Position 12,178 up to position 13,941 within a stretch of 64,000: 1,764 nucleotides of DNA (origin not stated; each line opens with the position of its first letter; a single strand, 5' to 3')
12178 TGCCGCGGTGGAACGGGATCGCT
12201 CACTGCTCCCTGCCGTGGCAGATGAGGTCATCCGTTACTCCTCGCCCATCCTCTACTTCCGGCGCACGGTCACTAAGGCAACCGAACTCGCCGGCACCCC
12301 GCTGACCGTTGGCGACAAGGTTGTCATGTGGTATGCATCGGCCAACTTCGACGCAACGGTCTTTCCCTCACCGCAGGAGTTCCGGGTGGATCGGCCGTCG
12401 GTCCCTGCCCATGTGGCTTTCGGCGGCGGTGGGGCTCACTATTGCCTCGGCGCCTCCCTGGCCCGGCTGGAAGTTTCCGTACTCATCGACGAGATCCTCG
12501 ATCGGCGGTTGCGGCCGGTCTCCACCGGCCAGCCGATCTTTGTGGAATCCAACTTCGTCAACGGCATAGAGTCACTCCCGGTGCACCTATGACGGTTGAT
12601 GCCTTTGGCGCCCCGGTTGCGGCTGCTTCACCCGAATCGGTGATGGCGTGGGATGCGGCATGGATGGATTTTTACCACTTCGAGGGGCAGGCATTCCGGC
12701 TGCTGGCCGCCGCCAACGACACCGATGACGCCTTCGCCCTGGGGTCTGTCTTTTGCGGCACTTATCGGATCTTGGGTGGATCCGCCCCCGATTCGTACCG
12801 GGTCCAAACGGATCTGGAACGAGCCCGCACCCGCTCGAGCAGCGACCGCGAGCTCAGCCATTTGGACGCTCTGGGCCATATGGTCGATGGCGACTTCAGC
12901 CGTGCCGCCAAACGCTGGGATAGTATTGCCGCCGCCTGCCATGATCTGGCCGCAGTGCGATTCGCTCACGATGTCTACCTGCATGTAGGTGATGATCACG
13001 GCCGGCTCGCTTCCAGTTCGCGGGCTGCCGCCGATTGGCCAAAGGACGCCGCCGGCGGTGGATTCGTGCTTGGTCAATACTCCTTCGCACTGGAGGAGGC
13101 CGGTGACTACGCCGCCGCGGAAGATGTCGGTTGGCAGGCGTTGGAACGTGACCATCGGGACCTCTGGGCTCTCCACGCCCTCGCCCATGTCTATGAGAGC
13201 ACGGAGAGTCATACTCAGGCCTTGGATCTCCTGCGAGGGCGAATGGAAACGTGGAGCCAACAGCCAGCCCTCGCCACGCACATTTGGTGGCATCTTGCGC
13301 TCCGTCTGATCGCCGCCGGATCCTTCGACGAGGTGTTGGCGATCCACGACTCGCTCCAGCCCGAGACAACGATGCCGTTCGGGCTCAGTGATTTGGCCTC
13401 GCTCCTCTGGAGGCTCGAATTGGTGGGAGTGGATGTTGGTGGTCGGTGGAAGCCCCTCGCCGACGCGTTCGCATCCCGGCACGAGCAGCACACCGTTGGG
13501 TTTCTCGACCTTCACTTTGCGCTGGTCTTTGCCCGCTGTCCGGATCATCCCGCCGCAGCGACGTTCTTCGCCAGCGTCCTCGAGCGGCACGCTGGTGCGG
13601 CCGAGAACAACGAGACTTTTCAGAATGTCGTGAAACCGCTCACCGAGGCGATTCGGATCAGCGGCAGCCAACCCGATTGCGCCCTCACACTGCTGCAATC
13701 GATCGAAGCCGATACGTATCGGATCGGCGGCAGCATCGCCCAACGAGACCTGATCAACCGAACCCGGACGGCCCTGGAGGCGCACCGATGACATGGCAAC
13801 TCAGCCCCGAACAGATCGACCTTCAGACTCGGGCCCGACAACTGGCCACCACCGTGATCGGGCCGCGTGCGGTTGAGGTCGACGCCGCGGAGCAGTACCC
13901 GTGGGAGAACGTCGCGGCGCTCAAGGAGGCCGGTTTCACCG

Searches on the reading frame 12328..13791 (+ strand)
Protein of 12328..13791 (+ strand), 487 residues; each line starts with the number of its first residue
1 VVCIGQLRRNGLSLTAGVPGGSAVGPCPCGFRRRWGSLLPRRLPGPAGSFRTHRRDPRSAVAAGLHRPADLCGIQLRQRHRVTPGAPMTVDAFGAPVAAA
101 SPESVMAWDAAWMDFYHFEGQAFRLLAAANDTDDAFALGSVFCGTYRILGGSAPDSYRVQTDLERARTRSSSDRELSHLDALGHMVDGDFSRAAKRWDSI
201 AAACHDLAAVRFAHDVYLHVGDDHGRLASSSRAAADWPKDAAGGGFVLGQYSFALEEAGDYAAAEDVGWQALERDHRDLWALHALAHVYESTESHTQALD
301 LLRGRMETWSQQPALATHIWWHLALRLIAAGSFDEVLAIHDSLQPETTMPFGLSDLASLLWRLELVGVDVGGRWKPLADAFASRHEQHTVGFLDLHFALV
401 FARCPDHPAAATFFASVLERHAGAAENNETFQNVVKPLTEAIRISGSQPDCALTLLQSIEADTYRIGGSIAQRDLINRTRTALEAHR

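Call 15: search_protein_families(library=pfam, proteins=[window:12328-13791:+])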
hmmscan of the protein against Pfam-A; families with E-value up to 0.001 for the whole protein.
window:12328-13791:+ (487 aa): 0 families

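Call 38: search_protein_families(library=pfam, proteins=[window:12589-13791:+], max_evalue=0.01)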
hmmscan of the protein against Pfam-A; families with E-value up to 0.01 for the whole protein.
window:12589-13791:+ (400 aa): 1 family
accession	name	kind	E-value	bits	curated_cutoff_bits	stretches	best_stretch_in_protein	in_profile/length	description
PF13428.12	TPR_14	-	0.0049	17.9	23.5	0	163-200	6-43/44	Tetratricopeptide repeat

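Call 43: search_protein_families(library=ncbifam, proteins=[window:12589-13791:+])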
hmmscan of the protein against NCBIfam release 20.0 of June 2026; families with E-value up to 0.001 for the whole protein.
window:12589-13791:+ (400 aa): 0 families

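Call 49: search_solved_structures(query=window:12589-13791:+, max_evalue=1)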
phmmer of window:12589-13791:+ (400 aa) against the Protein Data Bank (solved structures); distinct sequences matched with E-value up to 1: 11.
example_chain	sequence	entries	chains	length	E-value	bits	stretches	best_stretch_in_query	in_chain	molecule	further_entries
8bu0_A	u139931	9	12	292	0.0068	18.7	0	167-253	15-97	Consensus tetratricopeptide repeat protein | Crystal structure of an 8-repeat consensus TPR superhelix with Zinc. | Monomer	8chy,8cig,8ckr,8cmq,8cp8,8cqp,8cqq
9qhc_A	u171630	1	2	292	0.01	18.1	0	167-253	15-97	Engineered tetratricopeptide repeat protein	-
9qhb_A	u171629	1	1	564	0.011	18.1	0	168-253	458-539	Engineered tetratricopeptide repeat protein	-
7obi_A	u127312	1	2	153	0.016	17.5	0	167-220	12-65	CTPR-rv4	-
9up5_A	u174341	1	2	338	0.042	16.1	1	170-252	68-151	Lipopolysaccharide assembly protein B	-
8ch0_A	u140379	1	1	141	0.21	13.8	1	167-253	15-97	Consensus tetratricopeptide repeat protein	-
2fo7_A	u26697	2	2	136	0.23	13.7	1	161-250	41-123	SYNTHETIC CONSENSUS TPR PROTEIN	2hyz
4zlh_A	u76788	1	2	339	0.53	12.5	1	170-251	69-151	Lipopolysaccharide assembly protein B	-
7b1s_B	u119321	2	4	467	0.61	12.3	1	89-134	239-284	Ethyl-Coenzyme M reductase beta subunit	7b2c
8v24_A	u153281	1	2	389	0.64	12.2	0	170-251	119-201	Lipopolysaccharide assembly protein B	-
7t6d_A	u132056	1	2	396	0.66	12.2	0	170-251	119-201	Lipopolysaccharide assembly protein B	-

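Call 57: find_homologous_proteins(query=window:12589-13791:+)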
Query window:12589-13791:+ (400 aa): 932 proteins with E <= 0.001 among 8000 candidates; the best 120 are listed.
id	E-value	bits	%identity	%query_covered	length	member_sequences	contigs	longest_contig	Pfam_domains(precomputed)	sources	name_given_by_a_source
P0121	4.9e-266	900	100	100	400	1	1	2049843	-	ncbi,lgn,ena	-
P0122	6.8e-148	511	60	99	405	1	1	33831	-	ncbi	-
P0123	2.5e-141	489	58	100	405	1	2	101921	-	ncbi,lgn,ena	-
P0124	2.9e-141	489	58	100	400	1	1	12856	-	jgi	jgi:tetratricopeptide (TPR) repeat protein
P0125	1.7e-140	487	58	100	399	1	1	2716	-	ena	-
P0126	3.0e-139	483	57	100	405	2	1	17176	-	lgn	-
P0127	5.9e-139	482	58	100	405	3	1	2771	-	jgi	jgi:tetratricopeptide (TPR) repeat protein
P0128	9.4e-139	481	57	99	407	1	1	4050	-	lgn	-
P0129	1.6e-138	480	58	99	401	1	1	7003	-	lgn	-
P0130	6.8e-138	478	57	99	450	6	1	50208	-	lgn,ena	-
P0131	2.1e-137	477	58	99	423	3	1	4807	-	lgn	-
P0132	5.8e-136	472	58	95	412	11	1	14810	-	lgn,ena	-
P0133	1.0e-135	471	57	98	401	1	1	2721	PF13428.13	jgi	jgi:tetratricopeptide (TPR) repeat protein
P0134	1.8e-135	470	58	99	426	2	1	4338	-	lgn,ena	-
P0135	3.1e-135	469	58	99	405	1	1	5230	-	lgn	-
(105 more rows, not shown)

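Call 67: predict_structure(alignment_id=A2)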
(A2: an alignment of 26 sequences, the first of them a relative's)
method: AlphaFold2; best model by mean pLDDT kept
length: 400 residues; sequences in the alignment: 26
mean_pLDDT: 94.9   pTM: 0.92
mean pLDDT of the five models: 94.9, 94.7, 94.6, 94.1, 94.1
residues with pLDDT >= 90: 366; 70-90: 34; 50-70: 0; < 50: 0
segments of 3 or more residues with pLDDT < 50: none
pLDDT, mean of each block of 10 residues (from residue 1): 91 96 95 93 96 98 95 98 97 98 98 93 97 95 97 92 96 97 95 93 92 94 89 94 95 94 94 97 98 95 95 98 95 85 96 98 98 95 88 94
secondary structure, 60 per line:
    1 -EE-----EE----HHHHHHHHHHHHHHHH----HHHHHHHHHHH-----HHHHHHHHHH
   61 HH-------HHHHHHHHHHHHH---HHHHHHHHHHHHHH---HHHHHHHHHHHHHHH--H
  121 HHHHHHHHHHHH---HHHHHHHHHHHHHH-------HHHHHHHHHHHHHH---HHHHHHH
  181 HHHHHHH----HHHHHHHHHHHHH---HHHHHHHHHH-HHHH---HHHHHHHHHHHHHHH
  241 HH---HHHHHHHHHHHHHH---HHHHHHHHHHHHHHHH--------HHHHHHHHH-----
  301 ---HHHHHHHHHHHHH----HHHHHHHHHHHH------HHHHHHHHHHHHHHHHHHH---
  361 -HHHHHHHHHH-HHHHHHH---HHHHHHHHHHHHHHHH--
elements in order: H15-30 H35-45 H51-62 H70-82 H86-99 H103-117 H120-132 H136-149 H157-170 H174-187 H192-204 H208-217 H219-222 H226-242 H246-259 H263-278 H287-295 H304-316 H321-332 H339-357 H362-371 H373-379 H383-398

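Call 70: fold_search(model_id=the predicted structure, library=pdb)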
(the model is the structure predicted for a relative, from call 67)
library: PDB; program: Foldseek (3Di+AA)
matches with E <= 10: 1542; with E <= 0.001: 18
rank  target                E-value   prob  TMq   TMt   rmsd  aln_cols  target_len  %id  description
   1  6vbu_8                3.4e-04  1.00  0.36  0.32  11.7       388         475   12  Structure of the bovine BBSome complex (released 2020-01-29)
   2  2xpi_A                4.7e-04  1.00  0.39  0.32   9.9       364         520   13  Crystal structure of APC/C hetero-tetramer Cut9-Hcn1 (released 2011-03-30)
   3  9hvq_Q                4.9e-04  1.00  0.42  0.22  16.1       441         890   13  Structure of the transcribing Pol II-DSIF-PAF-SPT6-RECQL5 complex (released 2025-07-16)
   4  8q9t_E                4.9e-04  1.00  0.34  0.16  21.3       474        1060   12  CryoEM structure of a S. Cerevisiae Ski238 complex bound to RNA (released 2023-11-29)
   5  8a3t_J                5.2e-04  1.00  0.47  0.39   9.7       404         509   13  S. cerevisiae APC/C-Cdh1 complex (released 2022-08-31)
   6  6eou                  5.4e-04  1.00  0.37  0.42  14.9       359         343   12  O-GlcNAc transferase TPR domain with the intellectual disability associated mutation L254F (released 2018-05-09)
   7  1w3b_A                5.4e-04  1.00  0.37  0.38  14.8       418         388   13  The superhelical TPR domain of O-linked GlcNAc transferase reveals structural similarities to importin alpha. (released 2004-09-09)
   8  9qhc_A                6.1e-04  1.00  0.35  0.47  12.9       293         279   15  Crystal structure of 8-repeat CTPR protein with eliminated coordination sites (released 2025-10-22)
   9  3fp3                  6.1e-04  1.00  0.46  0.39  23.8       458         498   12  Crystal structure of Tom71 (released 2009-07-28)
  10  5aem                  6.4e-04  1.00  0.30  0.30  18.7       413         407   10  Structure of t131 N-terminal TPR array (released 2015-06-24)
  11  9gj6_B                7.2e-04  1.00  0.28  0.16  22.1       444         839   13  Human 80S ribosome in complex with NatA in proximal and distal position (released 2026-02-18)
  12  9qhc_B                7.9e-04  1.00  0.36  0.50  12.9       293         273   15  Crystal structure of 8-repeat CTPR protein with eliminated coordination sites (released 2025-10-22)
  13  2xpi_D                7.9e-04  1.00  0.39  0.32  11.2       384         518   13  Crystal structure of APC/C hetero-tetramer Cut9-Hcn1 (released 2011-03-30)
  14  2y4u                  7.9e-04  1.00  0.22  0.21  21.7       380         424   13  Crystal structure of human P58(IPK) in space group P312 (released 2011-08-10)
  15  6q6g_Y                8.2e-04  1.00  0.41  0.34  11.4       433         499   11  Cryo-EM structure of the APC/C-Cdc20-Cdk2-cyclinA2-Cks2 complex, the D1 box class (released 2019-09-11)
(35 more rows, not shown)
